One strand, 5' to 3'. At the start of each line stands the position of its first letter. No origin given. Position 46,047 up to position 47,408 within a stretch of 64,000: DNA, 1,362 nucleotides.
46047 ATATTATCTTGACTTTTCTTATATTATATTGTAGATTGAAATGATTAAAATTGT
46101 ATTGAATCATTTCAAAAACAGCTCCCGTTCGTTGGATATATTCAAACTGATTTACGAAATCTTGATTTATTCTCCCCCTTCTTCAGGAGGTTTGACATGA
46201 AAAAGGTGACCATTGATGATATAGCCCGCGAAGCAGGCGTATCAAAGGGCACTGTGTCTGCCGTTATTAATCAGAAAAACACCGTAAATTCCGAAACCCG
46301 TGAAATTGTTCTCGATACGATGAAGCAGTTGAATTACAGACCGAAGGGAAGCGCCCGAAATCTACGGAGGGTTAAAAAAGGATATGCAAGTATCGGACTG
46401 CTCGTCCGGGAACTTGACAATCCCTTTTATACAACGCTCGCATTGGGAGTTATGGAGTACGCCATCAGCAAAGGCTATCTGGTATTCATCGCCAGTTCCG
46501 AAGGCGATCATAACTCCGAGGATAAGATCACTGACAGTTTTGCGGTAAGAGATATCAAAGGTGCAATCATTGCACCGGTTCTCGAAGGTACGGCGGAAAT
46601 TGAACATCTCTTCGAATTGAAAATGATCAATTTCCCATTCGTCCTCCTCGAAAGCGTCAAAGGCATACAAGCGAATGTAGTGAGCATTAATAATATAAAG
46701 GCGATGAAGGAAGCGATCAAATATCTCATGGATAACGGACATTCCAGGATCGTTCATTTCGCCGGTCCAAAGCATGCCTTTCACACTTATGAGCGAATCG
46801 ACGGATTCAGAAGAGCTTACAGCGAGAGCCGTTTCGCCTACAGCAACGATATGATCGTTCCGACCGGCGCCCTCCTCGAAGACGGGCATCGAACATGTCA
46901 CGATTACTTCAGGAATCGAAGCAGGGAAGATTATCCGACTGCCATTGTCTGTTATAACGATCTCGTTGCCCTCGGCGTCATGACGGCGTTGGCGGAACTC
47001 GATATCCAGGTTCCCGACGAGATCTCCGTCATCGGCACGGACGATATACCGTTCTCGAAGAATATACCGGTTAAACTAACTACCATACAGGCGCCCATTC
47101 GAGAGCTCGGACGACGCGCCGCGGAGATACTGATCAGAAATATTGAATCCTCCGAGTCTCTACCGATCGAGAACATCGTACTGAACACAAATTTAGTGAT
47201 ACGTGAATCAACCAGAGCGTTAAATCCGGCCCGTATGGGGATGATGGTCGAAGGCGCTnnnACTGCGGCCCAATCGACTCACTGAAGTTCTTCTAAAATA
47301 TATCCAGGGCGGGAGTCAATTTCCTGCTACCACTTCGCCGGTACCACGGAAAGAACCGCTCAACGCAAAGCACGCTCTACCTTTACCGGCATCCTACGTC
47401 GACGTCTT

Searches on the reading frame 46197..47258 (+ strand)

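Call 36: search_protein_families(library=pfam, proteins=[window:46197-47258:+], max_evalue=0.00001)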
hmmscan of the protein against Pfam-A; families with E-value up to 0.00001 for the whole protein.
window:46197-47258:+ (354 aa): 4 families
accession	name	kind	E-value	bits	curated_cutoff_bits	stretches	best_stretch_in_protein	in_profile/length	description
PF13377.12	Peripla_BP_3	-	7.4e-31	107.9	26.5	1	175-339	2-167/167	Periplasmic binding protein-like domain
PF00532.27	Peripla_BP_1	-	4.4e-23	82.6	22.2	1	65-324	3-273/281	Periplasmic binding proteins and sugar binding domain of LacI family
PF00356.27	LacI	-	2.9e-16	59.4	27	1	5-49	1-45/46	Bacterial regulatory proteins, lacI family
PF13407.12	Peripla_BP_4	-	4.3e-10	40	35.1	1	66-286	1-221/258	Periplasmic binding protein domain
